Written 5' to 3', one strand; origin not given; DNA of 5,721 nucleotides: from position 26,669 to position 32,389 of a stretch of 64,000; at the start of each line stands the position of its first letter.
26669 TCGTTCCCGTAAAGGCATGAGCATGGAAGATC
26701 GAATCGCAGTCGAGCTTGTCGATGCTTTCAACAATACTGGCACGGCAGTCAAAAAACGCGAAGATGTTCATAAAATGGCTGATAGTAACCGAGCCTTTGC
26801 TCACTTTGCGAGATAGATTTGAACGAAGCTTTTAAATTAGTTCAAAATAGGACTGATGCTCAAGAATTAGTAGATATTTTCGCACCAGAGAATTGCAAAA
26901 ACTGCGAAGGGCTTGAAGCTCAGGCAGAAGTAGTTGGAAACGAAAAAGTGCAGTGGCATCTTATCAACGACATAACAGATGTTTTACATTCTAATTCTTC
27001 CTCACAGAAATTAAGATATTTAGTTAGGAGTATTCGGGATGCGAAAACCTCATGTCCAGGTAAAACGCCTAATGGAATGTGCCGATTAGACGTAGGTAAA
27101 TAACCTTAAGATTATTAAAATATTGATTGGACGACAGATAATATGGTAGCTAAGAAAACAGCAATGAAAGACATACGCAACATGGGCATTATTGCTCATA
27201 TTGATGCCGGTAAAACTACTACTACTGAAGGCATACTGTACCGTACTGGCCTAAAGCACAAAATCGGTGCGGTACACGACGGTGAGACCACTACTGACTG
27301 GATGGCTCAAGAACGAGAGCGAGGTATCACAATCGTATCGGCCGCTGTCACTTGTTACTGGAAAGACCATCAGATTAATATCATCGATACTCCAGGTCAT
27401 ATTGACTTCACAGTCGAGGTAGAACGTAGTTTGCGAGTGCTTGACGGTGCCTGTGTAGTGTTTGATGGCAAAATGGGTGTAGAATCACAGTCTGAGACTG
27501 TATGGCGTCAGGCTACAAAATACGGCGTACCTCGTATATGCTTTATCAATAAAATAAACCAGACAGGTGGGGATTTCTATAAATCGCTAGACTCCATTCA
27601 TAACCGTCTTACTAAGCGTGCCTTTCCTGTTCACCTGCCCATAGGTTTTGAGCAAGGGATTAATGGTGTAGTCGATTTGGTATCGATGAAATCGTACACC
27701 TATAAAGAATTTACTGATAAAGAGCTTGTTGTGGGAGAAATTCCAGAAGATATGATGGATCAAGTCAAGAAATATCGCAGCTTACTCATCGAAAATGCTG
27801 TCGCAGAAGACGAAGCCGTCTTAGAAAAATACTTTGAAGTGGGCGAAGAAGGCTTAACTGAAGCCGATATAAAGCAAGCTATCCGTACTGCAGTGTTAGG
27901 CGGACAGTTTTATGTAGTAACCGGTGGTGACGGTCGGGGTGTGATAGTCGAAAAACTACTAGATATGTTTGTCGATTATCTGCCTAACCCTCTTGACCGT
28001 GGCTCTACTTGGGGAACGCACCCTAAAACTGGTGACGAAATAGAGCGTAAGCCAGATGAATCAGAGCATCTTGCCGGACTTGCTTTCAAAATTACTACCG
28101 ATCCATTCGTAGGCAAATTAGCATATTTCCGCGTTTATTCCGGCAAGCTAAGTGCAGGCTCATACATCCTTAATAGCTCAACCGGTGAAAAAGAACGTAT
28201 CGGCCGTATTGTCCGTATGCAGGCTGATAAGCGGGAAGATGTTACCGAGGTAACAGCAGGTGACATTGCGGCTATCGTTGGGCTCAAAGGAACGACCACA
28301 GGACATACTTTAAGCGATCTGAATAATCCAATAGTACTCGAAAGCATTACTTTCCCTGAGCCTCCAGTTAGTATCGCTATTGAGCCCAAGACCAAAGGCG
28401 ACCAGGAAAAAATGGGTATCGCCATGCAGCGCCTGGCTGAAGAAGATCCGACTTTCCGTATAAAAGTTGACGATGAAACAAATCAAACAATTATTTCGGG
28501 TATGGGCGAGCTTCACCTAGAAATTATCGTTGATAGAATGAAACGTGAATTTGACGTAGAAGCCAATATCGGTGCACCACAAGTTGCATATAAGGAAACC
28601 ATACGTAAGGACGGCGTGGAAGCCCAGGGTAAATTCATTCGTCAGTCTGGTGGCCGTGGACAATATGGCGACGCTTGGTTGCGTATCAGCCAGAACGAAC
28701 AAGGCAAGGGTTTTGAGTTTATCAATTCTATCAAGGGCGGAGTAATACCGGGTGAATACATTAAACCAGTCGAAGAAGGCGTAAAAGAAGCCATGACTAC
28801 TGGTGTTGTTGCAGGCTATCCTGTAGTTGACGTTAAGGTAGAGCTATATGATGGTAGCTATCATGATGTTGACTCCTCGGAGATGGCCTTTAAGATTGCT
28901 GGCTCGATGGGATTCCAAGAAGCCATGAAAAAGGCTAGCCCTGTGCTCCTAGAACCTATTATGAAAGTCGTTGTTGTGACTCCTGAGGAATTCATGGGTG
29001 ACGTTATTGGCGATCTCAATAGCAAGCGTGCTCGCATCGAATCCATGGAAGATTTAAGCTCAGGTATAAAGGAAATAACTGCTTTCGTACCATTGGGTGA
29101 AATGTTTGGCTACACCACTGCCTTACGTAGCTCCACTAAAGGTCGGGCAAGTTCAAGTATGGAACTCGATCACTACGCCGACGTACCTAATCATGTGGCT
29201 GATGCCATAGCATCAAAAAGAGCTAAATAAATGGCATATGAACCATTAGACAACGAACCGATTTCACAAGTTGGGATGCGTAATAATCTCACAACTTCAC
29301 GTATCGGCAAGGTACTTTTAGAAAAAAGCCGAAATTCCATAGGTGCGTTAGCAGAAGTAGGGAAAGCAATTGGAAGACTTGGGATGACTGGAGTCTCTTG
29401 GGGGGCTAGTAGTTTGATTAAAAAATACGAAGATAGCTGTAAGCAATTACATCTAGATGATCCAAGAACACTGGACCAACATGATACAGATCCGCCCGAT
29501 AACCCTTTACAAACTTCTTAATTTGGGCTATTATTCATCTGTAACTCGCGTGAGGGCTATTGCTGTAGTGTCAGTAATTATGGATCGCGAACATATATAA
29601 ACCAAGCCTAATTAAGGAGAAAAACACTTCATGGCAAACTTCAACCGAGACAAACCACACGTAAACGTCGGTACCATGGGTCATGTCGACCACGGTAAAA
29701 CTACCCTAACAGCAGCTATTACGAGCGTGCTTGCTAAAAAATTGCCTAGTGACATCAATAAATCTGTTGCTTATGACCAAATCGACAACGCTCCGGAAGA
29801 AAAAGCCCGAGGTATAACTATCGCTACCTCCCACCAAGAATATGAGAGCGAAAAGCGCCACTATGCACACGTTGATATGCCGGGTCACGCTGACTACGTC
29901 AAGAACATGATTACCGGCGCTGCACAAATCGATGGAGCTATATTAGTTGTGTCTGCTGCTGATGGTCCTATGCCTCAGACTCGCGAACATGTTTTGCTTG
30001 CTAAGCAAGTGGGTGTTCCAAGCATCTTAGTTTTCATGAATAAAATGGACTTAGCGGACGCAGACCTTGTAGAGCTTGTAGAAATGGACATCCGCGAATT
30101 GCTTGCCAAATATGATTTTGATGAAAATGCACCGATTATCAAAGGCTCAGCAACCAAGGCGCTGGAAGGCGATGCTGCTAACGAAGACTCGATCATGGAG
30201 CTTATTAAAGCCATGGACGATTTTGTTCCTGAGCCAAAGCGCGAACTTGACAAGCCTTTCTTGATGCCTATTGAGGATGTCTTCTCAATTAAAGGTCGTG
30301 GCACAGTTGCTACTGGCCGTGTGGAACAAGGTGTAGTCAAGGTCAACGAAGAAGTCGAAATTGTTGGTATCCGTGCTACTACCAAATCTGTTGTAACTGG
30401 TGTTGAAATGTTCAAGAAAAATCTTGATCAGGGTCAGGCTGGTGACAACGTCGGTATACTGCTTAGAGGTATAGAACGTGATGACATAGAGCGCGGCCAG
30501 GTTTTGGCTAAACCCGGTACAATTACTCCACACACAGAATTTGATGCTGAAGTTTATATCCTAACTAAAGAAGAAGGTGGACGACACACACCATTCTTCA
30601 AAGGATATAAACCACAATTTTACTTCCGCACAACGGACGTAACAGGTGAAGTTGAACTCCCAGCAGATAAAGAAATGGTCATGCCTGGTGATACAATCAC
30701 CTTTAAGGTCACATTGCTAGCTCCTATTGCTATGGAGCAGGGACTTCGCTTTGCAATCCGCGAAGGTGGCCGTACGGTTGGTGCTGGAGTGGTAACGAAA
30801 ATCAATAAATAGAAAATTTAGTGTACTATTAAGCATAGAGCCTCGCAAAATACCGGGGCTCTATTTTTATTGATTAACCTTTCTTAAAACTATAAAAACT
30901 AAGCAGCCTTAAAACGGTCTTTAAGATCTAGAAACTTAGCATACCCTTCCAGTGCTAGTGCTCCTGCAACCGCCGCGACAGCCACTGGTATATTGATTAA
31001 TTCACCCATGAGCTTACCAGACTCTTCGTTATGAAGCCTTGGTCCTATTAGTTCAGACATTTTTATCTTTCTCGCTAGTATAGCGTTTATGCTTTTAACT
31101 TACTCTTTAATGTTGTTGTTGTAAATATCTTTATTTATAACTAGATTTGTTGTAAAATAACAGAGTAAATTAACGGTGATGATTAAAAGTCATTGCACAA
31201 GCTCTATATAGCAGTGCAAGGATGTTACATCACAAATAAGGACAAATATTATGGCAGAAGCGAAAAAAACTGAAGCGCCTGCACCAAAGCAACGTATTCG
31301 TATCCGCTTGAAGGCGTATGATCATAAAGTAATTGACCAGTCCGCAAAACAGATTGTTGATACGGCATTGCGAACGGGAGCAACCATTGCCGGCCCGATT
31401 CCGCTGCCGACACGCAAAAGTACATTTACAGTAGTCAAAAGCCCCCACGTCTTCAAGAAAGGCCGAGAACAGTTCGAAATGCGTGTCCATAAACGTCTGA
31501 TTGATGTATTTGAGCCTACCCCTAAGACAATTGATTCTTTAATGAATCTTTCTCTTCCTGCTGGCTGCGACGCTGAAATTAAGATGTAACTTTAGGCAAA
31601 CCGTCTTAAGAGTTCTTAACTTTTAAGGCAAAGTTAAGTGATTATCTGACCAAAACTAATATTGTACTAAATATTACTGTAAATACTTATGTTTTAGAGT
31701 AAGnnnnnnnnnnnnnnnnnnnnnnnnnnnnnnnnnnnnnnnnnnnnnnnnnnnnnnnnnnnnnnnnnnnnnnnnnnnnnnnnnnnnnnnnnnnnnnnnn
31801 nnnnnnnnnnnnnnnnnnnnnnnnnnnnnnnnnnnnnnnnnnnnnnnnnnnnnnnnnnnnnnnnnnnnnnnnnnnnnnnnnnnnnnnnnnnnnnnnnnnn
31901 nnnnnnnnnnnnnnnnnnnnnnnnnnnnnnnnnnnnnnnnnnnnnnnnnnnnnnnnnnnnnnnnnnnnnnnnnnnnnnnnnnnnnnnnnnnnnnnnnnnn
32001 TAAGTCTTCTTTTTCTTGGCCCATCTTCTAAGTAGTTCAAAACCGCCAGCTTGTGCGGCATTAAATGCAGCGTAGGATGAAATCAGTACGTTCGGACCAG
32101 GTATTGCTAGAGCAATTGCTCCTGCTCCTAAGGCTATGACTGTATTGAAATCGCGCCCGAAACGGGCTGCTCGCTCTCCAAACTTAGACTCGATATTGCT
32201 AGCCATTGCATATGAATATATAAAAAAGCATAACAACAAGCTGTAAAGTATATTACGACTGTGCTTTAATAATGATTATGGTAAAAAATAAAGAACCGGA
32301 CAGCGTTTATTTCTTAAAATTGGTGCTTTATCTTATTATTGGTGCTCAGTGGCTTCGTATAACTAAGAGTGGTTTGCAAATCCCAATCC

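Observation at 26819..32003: Two paralogous ~95-aa CxxC proteins embedded in ribosomal-protein operons (after rpsG and after rpsJ)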

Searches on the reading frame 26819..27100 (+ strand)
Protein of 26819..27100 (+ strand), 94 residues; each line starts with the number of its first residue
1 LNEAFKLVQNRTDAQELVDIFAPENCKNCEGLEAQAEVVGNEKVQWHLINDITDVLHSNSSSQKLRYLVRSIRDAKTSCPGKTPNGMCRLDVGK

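Call 6: search_protein_families(library=pfam, proteins=[window:26819-27100:+], max_evalue=1)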
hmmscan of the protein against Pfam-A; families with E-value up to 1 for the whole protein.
seq(94 aa): 2 families
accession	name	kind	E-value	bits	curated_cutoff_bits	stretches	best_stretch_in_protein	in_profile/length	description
PF18634.6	RXLR_WY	-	0.038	14.3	26.7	0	46-74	10-38/51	RXLR phytopathogen effector protein WY-domain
PF10084.14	DUF2322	-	0.074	13.6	27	1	19-85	18-81/99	Uncharacterized protein conserved in bacteria (DUF2322)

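Call 10: find_homologous_proteins(query=window:26819-27100:+, max_evalue=0.01)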
Query seq(94 aa) (94 aa): 1 proteins with E <= 0.01 among 1 candidates.
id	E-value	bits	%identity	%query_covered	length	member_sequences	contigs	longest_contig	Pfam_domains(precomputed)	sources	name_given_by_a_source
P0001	8.1e-57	207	100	100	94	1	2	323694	-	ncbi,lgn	-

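Call 12: find_encoding_contigs(protein=P0001, flank=10000, max_places=4)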
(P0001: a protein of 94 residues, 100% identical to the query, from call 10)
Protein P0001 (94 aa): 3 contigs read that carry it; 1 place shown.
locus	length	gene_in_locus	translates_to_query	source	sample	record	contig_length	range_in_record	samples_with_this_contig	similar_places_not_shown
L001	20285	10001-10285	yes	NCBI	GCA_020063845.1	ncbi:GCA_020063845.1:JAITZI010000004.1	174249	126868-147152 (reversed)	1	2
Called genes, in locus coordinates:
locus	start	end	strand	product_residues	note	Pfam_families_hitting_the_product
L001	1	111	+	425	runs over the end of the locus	PF05697:Trigger_N, PF00254:FKBP_C, PF05698:Trigger_C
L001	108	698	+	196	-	-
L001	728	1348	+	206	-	PF00574:CLP_protease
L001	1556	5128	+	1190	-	PF04563:RNA_pol_Rpb2_1, PF04561:RNA_pol_Rpb2_2, PF04565:RNA_pol_Rpb2_3, PF10385:RNA_pol_Rpb2_45, PF00562:RNA_pol_Rpb2_6, PF04560:RNA_pol_Rpb2_7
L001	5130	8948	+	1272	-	PF04997:RNA_pol_Rpb1_1, PF00623:RNA_pol_Rpb1_2, PF04983:RNA_pol_Rpb1_3, PF04998:RNA_pol_Rpb1_5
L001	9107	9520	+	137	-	PF00164:Ribosom_S12_S23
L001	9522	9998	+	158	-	PF00177:Ribosomal_S7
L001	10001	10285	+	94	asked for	-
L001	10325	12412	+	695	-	PF00009:GTP_EFTU, PF03144:GTP_EFTU_D2, PF22042:EF-G_D2, PF14492:EFG_III, PF16658:RF3_C (weak), PF03764:EFG_IV, PF00679:EFG_C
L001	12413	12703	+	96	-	-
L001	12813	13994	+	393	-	PF00009:GTP_EFTU, PF03144:GTP_EFTU_D2, PF03143:GTP_EFTU_D3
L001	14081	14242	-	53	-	-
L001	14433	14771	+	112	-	PF00338:Ribosomal_S10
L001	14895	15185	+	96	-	-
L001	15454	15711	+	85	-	-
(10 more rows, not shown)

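Call 13: list_cluster_members(proteins=[P0001, P0002, window:29231-29518:+, window:32003-32206:-, window:32272-32526:+, window:30902-31060:-])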
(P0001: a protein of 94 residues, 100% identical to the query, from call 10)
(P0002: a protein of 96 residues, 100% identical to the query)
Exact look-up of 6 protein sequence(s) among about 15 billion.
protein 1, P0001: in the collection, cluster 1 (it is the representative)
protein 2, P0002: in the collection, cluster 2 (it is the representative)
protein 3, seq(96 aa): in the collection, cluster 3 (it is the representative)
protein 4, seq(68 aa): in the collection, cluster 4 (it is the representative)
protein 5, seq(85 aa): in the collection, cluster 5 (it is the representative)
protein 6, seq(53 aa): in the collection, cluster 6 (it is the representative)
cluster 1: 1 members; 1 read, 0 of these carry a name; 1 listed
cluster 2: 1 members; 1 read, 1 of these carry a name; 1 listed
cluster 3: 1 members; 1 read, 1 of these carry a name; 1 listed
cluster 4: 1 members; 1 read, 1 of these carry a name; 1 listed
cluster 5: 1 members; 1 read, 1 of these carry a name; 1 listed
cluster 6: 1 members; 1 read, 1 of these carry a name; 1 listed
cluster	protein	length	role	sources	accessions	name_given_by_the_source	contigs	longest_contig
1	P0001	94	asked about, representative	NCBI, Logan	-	-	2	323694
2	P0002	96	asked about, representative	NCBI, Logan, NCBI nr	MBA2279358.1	hypothetical protein H0V99_02885 [Candidatus Saccharibacteria bacterium] | hypothetical protein [Candidatus Saccharibacteria bacterium]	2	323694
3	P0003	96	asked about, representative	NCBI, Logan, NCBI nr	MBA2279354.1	hypothetical protein H0V99_02865 [Candidatus Saccharibacteria bacterium] | hypothetical protein [Candidatus Saccharibacteria bacterium]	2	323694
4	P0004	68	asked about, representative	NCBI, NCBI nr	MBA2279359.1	hypothetical protein H0V99_02890 [Candidatus Saccharibacteria bacterium] | hypothetical protein [Candidatus Saccharibacteria bacterium]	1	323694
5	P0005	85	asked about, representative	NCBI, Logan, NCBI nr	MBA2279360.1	hypothetical protein H0V99_02895 [Candidatus Saccharibacteria bacterium] | hypothetical protein [Candidatus Saccharibacteria bacterium]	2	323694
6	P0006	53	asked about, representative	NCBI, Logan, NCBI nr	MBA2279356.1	hypothetical protein H0V99_02875 [Candidatus Saccharibacteria bacterium] | hypothetical protein [Candidatus Saccharibacteria bacterium]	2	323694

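Call 23: find_related_loci(query=window:26819-27100:+, collection=metagenome_contigs, flank=10000)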
Query seq(94 aa) (94 aa) in metagenome_contigs; peptide patterns used: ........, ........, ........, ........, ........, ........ (x = any residue, [..] = any of these).
361 stretches matched a pattern, but none encodes a relative of the query by tblastn (E <= 1e-3).

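Call 34: search_protein_representatives(protein=window:26819-27100:+)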
Query: 94 residues. Proteins with E-value up to 0.001 (for the whole library): 2; up to 1e-10: 1; up to 1e-30: 1. The best 2 are listed.
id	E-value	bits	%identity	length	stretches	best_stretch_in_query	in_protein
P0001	2.6e-57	207.0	100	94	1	1-94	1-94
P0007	1.1e-05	41.9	32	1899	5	7-61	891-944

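Call 52: predict_structure(protein=window:26819-27100:+)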
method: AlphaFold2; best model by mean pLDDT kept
length: 94 residues; sequences in the alignment: 1
mean_pLDDT: 40.4   pTM: 0.25
mean pLDDT of the five models: 40.4, 38.1, 37.6, 37.5, 33.1
residues with pLDDT >= 90: 0; 70-90: 0; 50-70: 4; < 50: 90
segments of 3 or more residues with pLDDT < 50: 1-16, 21-71, 73-94
pLDDT, mean of each block of 10 residues (from residue 1): 34 48 43 37 37 42 47 43 36 30
secondary structure, 60 per line:
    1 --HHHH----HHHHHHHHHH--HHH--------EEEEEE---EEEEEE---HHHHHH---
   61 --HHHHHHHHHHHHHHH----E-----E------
elements in order: H3-6 H11-20 E34-39 E43-48 H52-57 H63-77

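Call 60: search_protein_families(library=ncbifam, proteins=[window:26819-27100:+], max_evalue=0.5)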
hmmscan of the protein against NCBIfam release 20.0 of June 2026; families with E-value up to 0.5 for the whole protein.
seq(94 aa): 0 families

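Call 64: search_dna_similar(query=window:26819-27100:+, collection=phages, mode=protein, max_evalue=1, max_rows=8)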
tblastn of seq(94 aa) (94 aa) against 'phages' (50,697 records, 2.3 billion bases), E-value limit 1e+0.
No match.

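Call 77: search_solved_structures(query=A2, max_evalue=10)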
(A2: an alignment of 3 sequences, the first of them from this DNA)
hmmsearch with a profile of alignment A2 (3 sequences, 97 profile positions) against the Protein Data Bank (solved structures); distinct sequences matched with E-value up to 10: 1.
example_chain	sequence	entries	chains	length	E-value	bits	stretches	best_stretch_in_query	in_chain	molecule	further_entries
8edf_H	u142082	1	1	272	1.8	12.3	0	55-85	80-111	SKD Fab heavy chain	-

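Call 86: search_protein_families(library=padloc, proteins=[window:26819-27100:+], max_evalue=0.1)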
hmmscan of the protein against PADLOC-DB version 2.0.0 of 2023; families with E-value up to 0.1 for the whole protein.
seq(94 aa): 0 families

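Call 87: search_protein_families(library=phrogs, proteins=[window:26819-27100:+], max_evalue=0.1)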
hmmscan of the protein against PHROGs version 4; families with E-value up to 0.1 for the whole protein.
seq(94 aa): 1 family
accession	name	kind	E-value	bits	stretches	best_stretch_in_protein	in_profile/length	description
phrog_6266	-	unknown function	0.033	14.5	1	2-68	142-211/328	-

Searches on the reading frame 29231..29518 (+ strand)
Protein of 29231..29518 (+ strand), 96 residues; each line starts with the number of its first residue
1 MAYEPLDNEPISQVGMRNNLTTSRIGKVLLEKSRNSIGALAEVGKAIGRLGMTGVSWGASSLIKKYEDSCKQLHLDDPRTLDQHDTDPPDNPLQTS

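Call 6: search_protein_families(library=pfam, proteins=[window:29231-29518:+], max_evalue=1)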
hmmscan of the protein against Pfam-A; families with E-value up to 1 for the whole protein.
seq(96 aa): 1 family
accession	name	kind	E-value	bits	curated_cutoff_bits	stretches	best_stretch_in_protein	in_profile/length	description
PF18644.7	Phage_int_SAM_6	-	0.023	15.1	27.5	1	29-83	42-95/132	Phage integrase SAM-like domain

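Call 86: search_protein_families(library=padloc, proteins=[window:29231-29518:+], max_evalue=0.1)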
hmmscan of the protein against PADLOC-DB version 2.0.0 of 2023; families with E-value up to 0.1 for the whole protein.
seq(96 aa): 0 families

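Call 87: search_protein_families(library=phrogs, proteins=[window:29231-29518:+], max_evalue=0.1)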
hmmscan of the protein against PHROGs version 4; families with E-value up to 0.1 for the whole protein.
seq(96 aa): 0 families

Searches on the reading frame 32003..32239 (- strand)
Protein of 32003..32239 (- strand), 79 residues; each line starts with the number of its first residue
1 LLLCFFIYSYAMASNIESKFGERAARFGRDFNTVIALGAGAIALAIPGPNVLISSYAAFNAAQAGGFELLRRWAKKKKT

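Call 6: search_protein_families(library=pfam, proteins=[window:32003-32239:-], max_evalue=1)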
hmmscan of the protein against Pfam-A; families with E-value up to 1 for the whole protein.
seq(79 aa): 2 families
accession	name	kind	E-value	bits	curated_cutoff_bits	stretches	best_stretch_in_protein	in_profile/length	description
PF13677.11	MotB_plug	-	0.12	12.4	24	1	2-29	29-56/58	Membrane MotB of proton-channel complex MotA/MotB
PF13056.11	DUF3918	-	0.37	10.9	21.3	1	29-43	3-17/43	Protein of unknown function (DUF3918)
